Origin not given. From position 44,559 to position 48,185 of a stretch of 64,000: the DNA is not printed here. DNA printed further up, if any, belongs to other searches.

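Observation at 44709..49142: Adenylation / carrier-protein / alpha-oxoamine-synthase megaenzyme paired with an ACC-deaminase-fold PLP enzyme: candidate amino-ketone or sphingoid-like lipid cassette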

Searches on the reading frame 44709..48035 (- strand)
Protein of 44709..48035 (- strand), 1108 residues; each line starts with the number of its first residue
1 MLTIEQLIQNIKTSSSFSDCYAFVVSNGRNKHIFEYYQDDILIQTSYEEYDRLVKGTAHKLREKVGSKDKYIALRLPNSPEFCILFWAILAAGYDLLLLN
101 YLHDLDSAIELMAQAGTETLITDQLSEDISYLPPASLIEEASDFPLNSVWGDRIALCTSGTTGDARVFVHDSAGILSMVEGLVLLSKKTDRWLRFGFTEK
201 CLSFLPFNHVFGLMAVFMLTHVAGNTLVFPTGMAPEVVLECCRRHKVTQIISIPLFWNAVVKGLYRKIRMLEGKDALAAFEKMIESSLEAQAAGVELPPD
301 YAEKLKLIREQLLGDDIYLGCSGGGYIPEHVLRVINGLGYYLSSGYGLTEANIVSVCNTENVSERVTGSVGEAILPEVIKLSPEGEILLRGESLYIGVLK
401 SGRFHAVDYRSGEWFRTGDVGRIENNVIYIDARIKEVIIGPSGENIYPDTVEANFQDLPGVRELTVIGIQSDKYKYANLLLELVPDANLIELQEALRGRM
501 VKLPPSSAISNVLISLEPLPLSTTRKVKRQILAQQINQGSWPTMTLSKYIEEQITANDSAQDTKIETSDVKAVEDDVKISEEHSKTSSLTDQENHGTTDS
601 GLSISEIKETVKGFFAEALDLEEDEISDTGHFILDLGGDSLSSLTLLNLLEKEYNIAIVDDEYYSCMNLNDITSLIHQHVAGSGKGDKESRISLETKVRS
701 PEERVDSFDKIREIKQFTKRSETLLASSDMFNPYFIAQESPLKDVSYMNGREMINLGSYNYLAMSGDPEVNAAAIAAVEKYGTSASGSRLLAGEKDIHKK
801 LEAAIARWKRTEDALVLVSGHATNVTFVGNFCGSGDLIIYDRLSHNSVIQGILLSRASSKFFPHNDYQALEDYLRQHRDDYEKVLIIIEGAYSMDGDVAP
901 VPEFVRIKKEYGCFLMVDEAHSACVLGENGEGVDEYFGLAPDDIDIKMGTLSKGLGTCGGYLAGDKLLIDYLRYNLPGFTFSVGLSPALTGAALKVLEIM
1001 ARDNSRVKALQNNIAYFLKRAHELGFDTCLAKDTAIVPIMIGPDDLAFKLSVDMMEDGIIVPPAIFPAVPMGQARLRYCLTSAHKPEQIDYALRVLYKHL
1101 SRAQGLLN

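Call 6: search_protein_families(library=pfam, proteins=[window:44709-48035:-], max_evalue=0.001)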
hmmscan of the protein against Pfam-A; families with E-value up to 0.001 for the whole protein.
window:44709-48035:- (1108 aa): 4 families
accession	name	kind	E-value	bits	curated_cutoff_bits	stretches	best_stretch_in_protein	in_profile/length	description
PF00155.27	Aminotran_1_2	-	2.3e-46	159.1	19.7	1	752-1096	2-361/361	Aminotransferase class I and II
PF00501.34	AMP-binding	-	8.5e-32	110.8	29.9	1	43-392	20-377/384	AMP-binding enzyme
PF00550.31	PP-binding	-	9.2e-11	42.3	20.8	1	610-675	2-66/67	Phosphopantetheine attachment site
PF00266.25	Aminotran_5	-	0.00066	19.2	21.5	1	794-922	41-179/371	Aminotransferase class-V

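Call 7: search_protein_families(library=ncbifam, proteins=[window:44709-48035:-], max_evalue=0.001)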
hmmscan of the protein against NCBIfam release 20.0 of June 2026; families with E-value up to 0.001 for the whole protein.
window:44709-48035:- (1108 aa): 95 families (the best 25 are shown)
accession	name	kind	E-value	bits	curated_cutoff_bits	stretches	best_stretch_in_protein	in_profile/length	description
TIGR00858.1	bioF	equivalog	3e-103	345.4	426.45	1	746-1096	16-364/365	8-amino-7-oxononanoate synthase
TIGR01825.1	gly_Cac_T_rel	subfamily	9.2e-94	314.2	535.4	1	746-1104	28-382/385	BioF/Kbl family PLP-dependent acyltransferase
NF005394.0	PRK06939.1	equivalog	1.1e-92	310.9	460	1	742-1098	33-389/397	glycine C-acetyltransferase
NF047600.1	SerpalmtaseCFB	equivalog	3.8e-89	299.1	640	1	729-1101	21-390/395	serine palmitoyltransferase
NF047599.1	SerpalmtaseBetaP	equivalog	6.1e-80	268.8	500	1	729-1098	23-388/394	serine palmitoyltransferase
TIGR01822.1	2am3keto_CoA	equivalog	2.7e-78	263.6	493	1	743-1097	30-384/393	glycine C-acetyltransferase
TIGR01821.1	5aminolev_synth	equivalog_domain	2.1e-67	227.8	338.55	1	751-1097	45-391/402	5-aminolevulinate synthase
NF047603.1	SerpalmtaseAlphaP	equivalog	1.3e-66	225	670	1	719-1106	13-398/399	serine palmitoyltransferase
NF005697.0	PRK07505.1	subfamily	6.7e-44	150.1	342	1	717-1097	13-396/405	hypothetical protein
NF005526.0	PRK07179.1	equivalog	1e-43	149.4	428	1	750-1098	53-394/407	alpha-hydroxyketone-type quorum-sensing autoinducer synthase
NF004837.0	PRK06187.1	subfamily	3e-36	124.8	476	2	319-537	290-523/531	long-chain-fatty-acid--CoA ligase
TIGR01923.1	menE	equivalog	3.4e-35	121.8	330.15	2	323-503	232-417/442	o-succinylbenzoate--CoA ligase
NF004608.1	PRK05937.1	equivalog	6.6e-32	110.7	399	1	785-989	43-246/366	8-amino-7-oxononanoate synthase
NF004114.0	PRK05605.1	equivalog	7.6e-30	103.8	766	2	339-537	363-570/575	long-chain-fatty-acid--CoA ligase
NF005307.0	PRK06839.1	equivalog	3.2e-24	85.4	748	2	321-536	270-493/496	o-succinylbenzoate--CoA ligase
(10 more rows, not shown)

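Call 8: find_homologous_proteins(query=window:44709-48035:-, max_evalue=1e-10)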
Query window:44709-48035:- (1108 aa): 342 proteins with E <= 1e-10 among 8000 candidates; the best 120 are listed.
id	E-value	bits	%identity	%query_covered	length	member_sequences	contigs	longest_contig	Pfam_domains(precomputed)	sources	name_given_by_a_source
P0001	0.0e+0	2498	100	100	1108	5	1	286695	PF00155.28,PF00550.32,PF00501.35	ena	-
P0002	0.0e+0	1828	72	100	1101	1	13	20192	PF00155.28,PF00550.32,PF00501.35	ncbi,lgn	-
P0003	0.0e+0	1826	71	100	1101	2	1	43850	PF00155.28,PF00550.32,PF00501.35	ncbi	-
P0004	0.0e+0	1816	71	100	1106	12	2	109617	PF00155.28,PF00550.32,PF00501.35,PF01212.28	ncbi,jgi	ncbi:MAG: aminotransferase class I/II-fold pyridoxal phosphate-dependent enzyme [Saccharofermentanal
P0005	0.0e+0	1694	67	100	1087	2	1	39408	PF00155.28,PF00550.32,PF00501.35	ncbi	-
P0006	0.0e+0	1645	65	99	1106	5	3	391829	PF00155.28,PF00550.32,PF00501.35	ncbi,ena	-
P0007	0.0e+0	1643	65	99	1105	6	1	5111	PF00155.28,PF00550.32,PF00501.35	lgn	-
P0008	0.0e+0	1023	46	100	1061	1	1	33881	PF00155.28,PF00550.32,PF00501.35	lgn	-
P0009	1.7e-297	1008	45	100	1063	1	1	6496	PF00155.28,PF00550.32,PF00501.35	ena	-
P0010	1.9e-297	1008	43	100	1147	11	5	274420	PF00155.28,PF00550.32,PF00501.35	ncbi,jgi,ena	jgi:8-amino-7-oxononanoate synthase/acyl carrier protein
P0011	8.0e-296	1003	45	100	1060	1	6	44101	PF00155.28,PF00550.32,PF00501.35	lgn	-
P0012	1.8e-294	998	44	99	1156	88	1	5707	PF00155.28,PF00550.32,PF00501.35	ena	-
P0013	3.6e-285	967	44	98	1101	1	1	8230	PF00155.28,PF00550.32,PF00501.35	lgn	-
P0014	1.7e-273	929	43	99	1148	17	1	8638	PF00155.28,PF00550.32,PF00501.35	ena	-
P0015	4.3e-256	871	42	98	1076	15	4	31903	PF00155.28,PF00550.32,PF00501.35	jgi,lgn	jgi:8-amino-7-oxononanoate synthase/acyl carrier protein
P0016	4.7e-248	845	41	96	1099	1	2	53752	PF00155.28,PF00550.32,PF00501.35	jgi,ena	-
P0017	3.0e-229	782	41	93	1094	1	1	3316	PF00155.28,PF00550.32,PF00501.35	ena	-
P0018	5.0e-224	765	40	93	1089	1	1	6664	PF00155.28,PF00550.32,PF00501.35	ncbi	-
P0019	5.4e-175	603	32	98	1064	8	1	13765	PF00155.28,PF00550.32,PF00501.35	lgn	-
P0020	4.6e-99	351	34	60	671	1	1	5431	PF00550.32,PF00501.35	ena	-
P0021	6.9e-99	351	34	61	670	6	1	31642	PF00550.32,PF00501.35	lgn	-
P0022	2.5e-83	299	30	59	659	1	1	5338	PF00550.32,PF00501.35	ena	-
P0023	3.2e-83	299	30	59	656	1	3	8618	PF00550.32,PF00501.35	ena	-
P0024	4.2e-83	298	30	59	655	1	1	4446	PF00550.32,PF00501.35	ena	-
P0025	6.8e-83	298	30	59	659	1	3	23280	PF00550.32,PF00501.35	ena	-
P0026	8.2e-83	297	30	59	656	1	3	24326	PF00550.32,PF00501.35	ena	-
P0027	8.6e-83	297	30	59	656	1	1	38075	PF00550.32,PF00501.35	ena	-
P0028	9.9e-83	297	30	59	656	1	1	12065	PF00550.32,PF00501.35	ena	-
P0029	2.2e-82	296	30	60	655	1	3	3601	PF00550.32,PF00501.35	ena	-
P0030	2.5e-82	296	30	59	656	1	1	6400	PF00550.32,PF00501.35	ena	-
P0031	2.6e-82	296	29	60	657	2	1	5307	PF00550.32,PF00501.35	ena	-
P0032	2.6e-82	296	30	59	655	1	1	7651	PF00550.32,PF00501.35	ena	-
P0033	3.0e-82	296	30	60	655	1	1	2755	PF00550.32,PF00501.35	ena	-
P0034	8.0e-82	294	30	59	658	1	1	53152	PF00550.32,PF00501.35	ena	-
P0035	1.2e-81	294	30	59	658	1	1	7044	PF00550.32,PF00501.35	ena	-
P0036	1.6e-81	293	30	59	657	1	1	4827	PF00550.32,PF00501.35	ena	-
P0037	1.7e-81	293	30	60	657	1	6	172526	PF00550.32,PF00501.35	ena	-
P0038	2.0e-81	293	30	59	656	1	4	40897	PF00550.32,PF00501.35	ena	-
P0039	2.3e-81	293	30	59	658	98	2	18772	PF00550.32,PF00501.35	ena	-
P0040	2.3e-81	293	30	59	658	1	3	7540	PF00550.32,PF00501.35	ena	-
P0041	4.0e-81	292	30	59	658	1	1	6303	PF00550.32,PF00501.35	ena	-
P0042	6.4e-81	291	29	60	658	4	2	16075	PF00550.32,PF00501.35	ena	-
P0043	6.4e-81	291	30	60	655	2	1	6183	PF00550.32,PF00501.35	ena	-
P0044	6.4e-81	291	30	59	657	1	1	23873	PF00550.32,PF00501.35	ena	-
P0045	8.3e-81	291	30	60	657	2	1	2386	PF00550.32,PF00501.35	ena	-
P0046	8.6e-81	291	30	59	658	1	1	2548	PF00550.32,PF00501.35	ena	-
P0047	9.5e-81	291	30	60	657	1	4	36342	PF00550.32,PF00501.35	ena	-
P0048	1.0e-80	291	30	59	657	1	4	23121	PF00550.32,PF00501.35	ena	-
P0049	1.2e-80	290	30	59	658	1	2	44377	PF00550.32,PF00501.35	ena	-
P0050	1.4e-80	290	30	59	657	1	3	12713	PF00550.32,PF00501.35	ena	-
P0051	1.7e-80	290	30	60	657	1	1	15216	PF00550.32,PF00501.35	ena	-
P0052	1.7e-80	290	30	60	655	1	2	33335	PF00550.32,PF00501.35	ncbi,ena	-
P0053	1.7e-80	290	30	60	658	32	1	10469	PF00550.32,PF00501.35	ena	-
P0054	2.6e-80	289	29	61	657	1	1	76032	PF00550.32,PF00501.35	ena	-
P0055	3.1e-80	289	30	59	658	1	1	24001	PF00550.32,PF00501.35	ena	-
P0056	5.0e-80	288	30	59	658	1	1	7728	PF00550.32,PF00501.35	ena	-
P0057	5.3e-80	288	30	59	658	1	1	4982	PF00550.32,PF00501.35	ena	-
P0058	9.9e-80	287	30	59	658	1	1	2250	PF00550.32,PF00501.35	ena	-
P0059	1.1e-79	287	30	60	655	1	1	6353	PF00550.32,PF00501.35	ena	-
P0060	1.1e-79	287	30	60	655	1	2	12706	PF00550.32,PF00501.35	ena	-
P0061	1.2e-79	287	30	59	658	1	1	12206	PF00550.32,PF00501.35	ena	-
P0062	1.4e-79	287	29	60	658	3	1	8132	PF00550.32,PF00501.35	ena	-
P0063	3.0e-79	286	30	60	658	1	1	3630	PF00550.32,PF00501.35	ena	-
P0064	3.0e-79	286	29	59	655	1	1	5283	PF00550.32,PF00501.35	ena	-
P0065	4.0e-79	285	29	60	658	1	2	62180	PF00550.32,PF00501.35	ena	-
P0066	4.1e-79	285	29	59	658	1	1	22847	PF00550.32,PF00501.35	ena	-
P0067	4.1e-79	285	30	61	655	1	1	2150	PF00550.32,PF00501.35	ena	-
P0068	6.5e-79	285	30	59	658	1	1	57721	PF00550.32,PF00501.35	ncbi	-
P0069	7.2e-79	284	30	60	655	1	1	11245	PF00550.32,PF00501.35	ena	-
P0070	9.0e-79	284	30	60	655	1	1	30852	PF00550.32,PF00501.35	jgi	jgi:acyl carrier protein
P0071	1.1e-78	284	30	59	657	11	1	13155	PF00550.32,PF00501.35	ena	-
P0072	1.2e-78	284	30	60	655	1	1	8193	PF00550.32,PF00501.35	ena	-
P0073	1.6e-78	283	30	59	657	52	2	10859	PF00550.32,PF00501.35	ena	-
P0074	2.0e-78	283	29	60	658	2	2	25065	PF00550.32,PF00501.35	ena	-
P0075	2.3e-78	283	30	60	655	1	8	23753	PF00550.32,PF00501.35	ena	-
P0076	2.7e-78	283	29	60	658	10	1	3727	PF00550.32,PF00501.35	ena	-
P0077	2.8e-78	282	29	60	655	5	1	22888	PF00550.32,PF00501.35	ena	-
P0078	3.0e-78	282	29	59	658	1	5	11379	PF00550.32,PF00501.35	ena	-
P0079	3.1e-78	282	29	59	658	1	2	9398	PF00550.32,PF00501.35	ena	-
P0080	4.1e-78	282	29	60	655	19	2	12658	PF00550.32,PF00501.35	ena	-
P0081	4.6e-78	282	31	60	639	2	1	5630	PF00550.32,PF00501.35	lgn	-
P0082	6.1e-78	281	29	60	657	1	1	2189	PF00550.32,PF00501.35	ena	-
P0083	6.4e-78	281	30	60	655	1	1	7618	PF00550.32,PF00501.35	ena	-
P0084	1.1e-77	281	30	59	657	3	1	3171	PF00550.32,PF00501.35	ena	-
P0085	1.3e-77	280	29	59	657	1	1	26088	PF00550.32,PF00501.35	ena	-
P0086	1.6e-77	280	30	60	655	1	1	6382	PF00550.32,PF00501.35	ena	-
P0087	1.0e-76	277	30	60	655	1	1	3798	PF00550.32,PF00501.35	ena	-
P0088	3.1e-76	276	30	59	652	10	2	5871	PF00550.32,PF00501.35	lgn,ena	-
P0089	5.2e-76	275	29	60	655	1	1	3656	PF00550.32,PF00501.35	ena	-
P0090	7.5e-76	274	30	59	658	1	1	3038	PF00550.32,PF00501.35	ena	-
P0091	2.1e-75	273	29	60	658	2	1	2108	PF00550.32,PF00501.35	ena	-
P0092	5.3e-75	272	29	59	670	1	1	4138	PF00550.32,PF00501.35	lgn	-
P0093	1.8e-74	270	28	60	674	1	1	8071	PF00550.32,PF00501.35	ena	-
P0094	1.9e-74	270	30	59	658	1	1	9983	PF00550.32,PF00501.35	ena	-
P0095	3.8e-74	269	28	60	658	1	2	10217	PF00550.32,PF00501.35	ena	-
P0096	4.8e-74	268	28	60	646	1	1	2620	PF00550.32,PF00501.35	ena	-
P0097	9.2e-74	268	28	60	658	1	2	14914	PF00550.32,PF00501.35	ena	-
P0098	1.3e-73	267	29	60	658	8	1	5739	PF00550.32,PF00501.35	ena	-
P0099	1.6e-73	267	28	58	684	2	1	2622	PF00550.32,PF00501.35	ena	-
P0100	2.6e-73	266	28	58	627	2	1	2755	PF00550.32,PF00501.35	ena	-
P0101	2.8e-73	266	29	60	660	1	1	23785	PF00550.32,PF00501.35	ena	-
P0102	4.9e-73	265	29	59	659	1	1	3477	PF00550.32,PF00501.35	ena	-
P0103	5.8e-73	265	29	59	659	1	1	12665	PF00550.32,PF00501.35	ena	-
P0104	1.2e-72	264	28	60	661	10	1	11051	PF00550.32,PF00501.35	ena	-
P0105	1.7e-72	263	29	60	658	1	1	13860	PF00550.32,PF00501.35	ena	-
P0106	2.2e-72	263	29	60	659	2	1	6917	PF00550.32,PF00501.35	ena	-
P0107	7.0e-72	261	28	58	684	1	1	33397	PF00550.32,PF00501.35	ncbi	-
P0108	8.1e-72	261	29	60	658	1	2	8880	PF00550.32,PF00501.35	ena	-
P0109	8.1e-72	261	29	60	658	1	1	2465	PF00550.32,PF00501.35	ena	-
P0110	1.0e-71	261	29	60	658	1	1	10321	PF00550.32,PF00501.35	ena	-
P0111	1.5e-71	260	29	60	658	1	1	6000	PF00550.32,PF00501.35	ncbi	-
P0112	1.9e-71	260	29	60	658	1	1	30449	PF00550.32,PF00501.35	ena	-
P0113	2.3e-71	260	29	60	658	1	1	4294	PF00550.32,PF00501.35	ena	-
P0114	3.5e-71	259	29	60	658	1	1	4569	PF00550.32,PF00501.35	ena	-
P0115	3.5e-71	259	28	60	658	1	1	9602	PF00550.32,PF00501.35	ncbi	-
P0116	3.9e-71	259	29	60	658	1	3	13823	PF00550.32,PF00501.35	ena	-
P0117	3.9e-71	259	29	60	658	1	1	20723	PF00550.32,PF00501.35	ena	-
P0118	4.5e-71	259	29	60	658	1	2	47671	PF00550.32,PF00501.35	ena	-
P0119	4.9e-71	259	29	60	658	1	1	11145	PF00550.32,PF00501.35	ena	-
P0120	5.0e-71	258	29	60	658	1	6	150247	PF00550.32,PF00501.35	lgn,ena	-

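Call 9: search_solved_structures(query=window:44709-48035:-, max_evalue=0.00001)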
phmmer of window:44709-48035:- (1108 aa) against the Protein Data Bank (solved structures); distinct sequences matched with E-value up to 0.00001: 107 (the best 60 are shown).
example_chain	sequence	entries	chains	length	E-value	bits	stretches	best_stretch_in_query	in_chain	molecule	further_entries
8s1y_A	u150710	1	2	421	4e-75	257.1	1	738-1105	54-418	8-amino-7-oxononanoate synthase/2-amino-3-ketobutyrate coenzyme A ligase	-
7poa_A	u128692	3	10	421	1e-74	255.7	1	738-1105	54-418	8-amino-7-oxononanoate synthase/2-amino-3-ketobutyrate coenzyme A ligase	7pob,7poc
7k0i_B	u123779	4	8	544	5.2e-66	226.9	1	752-1095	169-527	Serine palmitoyltransferase 2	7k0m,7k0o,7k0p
6m4n_B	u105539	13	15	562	5.7e-66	226.7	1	752-1095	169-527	Serine palmitoyltransferase 2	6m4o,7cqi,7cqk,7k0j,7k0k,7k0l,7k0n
8guh_A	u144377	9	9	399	3.4e-65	224.2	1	734-1103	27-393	Serine palmitoyltransferase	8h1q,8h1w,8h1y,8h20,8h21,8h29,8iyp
3a2b_A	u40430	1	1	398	3.4e-65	224.2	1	734-1103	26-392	Serine palmitoyltransferase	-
1fc4_A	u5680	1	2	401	6.7e-61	210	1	716-1095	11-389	2-AMINO-3-KETOBUTYRATE CONENZYME A LIGASE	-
7v58_A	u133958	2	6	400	4.2e-59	204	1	744-1094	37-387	2-amino-3-ketobutyrate coenzyme A ligase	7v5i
8c80_C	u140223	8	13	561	7.2e-59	203.2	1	753-1095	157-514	Serine palmitoyltransferase 2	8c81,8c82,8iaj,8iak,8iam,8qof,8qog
7yjo_B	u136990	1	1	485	9e-59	202.9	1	752-1098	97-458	Long chain base biosynthesis protein 2a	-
7yjk_B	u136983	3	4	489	9.2e-59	202.9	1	752-1098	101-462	Long chain base biosynthesis protein 2a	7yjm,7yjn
7bxp_A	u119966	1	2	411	2.3e-58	201.5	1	745-1094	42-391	2-amino-3-ketobutyrate coenzyme A ligase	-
2x8u_A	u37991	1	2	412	5.5e-58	200.3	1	720-1106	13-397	SERINE PALMITOYLTRANSFERASE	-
3tqx_A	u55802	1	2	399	1.1e-57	199.3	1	747-1095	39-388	2-amino-3-ketobutyrate coenzyme A ligase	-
7bxq_A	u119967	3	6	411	1.6e-57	198.8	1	745-1094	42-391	2-amino-3-ketobutyrate coenzyme A ligase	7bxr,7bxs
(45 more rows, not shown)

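Call 11: find_encoding_contigs(protein=P0001, flank=10000, max_places=3)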
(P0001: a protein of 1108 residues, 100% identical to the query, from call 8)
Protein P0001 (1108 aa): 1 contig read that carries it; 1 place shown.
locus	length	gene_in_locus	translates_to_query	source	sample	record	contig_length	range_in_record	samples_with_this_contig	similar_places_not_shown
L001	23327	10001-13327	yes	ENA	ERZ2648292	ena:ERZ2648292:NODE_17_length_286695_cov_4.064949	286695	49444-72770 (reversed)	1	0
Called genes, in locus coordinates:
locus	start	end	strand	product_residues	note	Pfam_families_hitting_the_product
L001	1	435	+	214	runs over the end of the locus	PF04260:DUF436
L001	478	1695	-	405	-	-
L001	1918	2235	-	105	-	PF05437:AzlD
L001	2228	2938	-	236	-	PF03591:AzlC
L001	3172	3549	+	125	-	PF01022:HTH_5, PF12840:HTH_20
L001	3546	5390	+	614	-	PF00122:E1-E2_ATPase, PF00702:Hydrolase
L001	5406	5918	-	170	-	-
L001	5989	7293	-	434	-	PF00512:HisKA, PF02518:HATPase_c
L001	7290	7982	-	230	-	PF00072:Response_reg, PF00486:Trans_reg_C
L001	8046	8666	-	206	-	PF00565:SNase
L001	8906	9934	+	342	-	PF00291:PALP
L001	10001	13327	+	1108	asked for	PF00501:AMP-binding, PF00550:PP-binding, PF00155:Aminotran_1_2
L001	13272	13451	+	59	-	-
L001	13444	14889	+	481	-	PF02324:Glyco_hydro_70 (faint), PF00128:Alpha-amylase, PF09154:Alpha-amy_C_pro (faint), PF00128:Alpha-amylase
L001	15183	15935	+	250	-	PF01891:CbiM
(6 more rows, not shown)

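Call 12: find_encoding_contigs(protein=P0004, flank=10000, max_places=3)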
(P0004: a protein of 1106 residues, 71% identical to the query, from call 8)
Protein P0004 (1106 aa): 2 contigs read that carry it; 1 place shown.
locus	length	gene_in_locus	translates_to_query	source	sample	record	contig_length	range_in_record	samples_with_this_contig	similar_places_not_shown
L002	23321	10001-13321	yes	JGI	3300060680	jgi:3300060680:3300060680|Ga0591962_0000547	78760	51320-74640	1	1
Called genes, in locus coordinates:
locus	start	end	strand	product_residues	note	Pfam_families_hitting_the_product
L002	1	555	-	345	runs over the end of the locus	PF02912:Phe_tRNA-synt_N, PF01409:tRNA-synt_2d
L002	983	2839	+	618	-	PF02690:Na_Pi_cotrans, PF01895:PhoU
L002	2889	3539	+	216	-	PF07155:ECF-ribofla_trS, PF12822:ECF_trnsprt (weak)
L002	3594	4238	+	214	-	PF04260:DUF436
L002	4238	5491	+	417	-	PF01594:AI-2E_transport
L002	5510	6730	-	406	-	-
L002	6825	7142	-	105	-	PF05437:AzlD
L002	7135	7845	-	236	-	PF03591:AzlC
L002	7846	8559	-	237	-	PF00565:SNase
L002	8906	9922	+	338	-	PF00291:PALP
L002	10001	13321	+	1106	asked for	PF00501:AMP-binding, PF00550:PP-binding, PF00155:Aminotran_1_2, PF01212:Beta_elim_lyase (faint)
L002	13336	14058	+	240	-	PF04474:DUF554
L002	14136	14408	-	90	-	PF02604:PhdYeFM_antitox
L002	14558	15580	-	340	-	PF23750:RsgI_M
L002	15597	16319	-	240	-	PF04542:Sigma70_r2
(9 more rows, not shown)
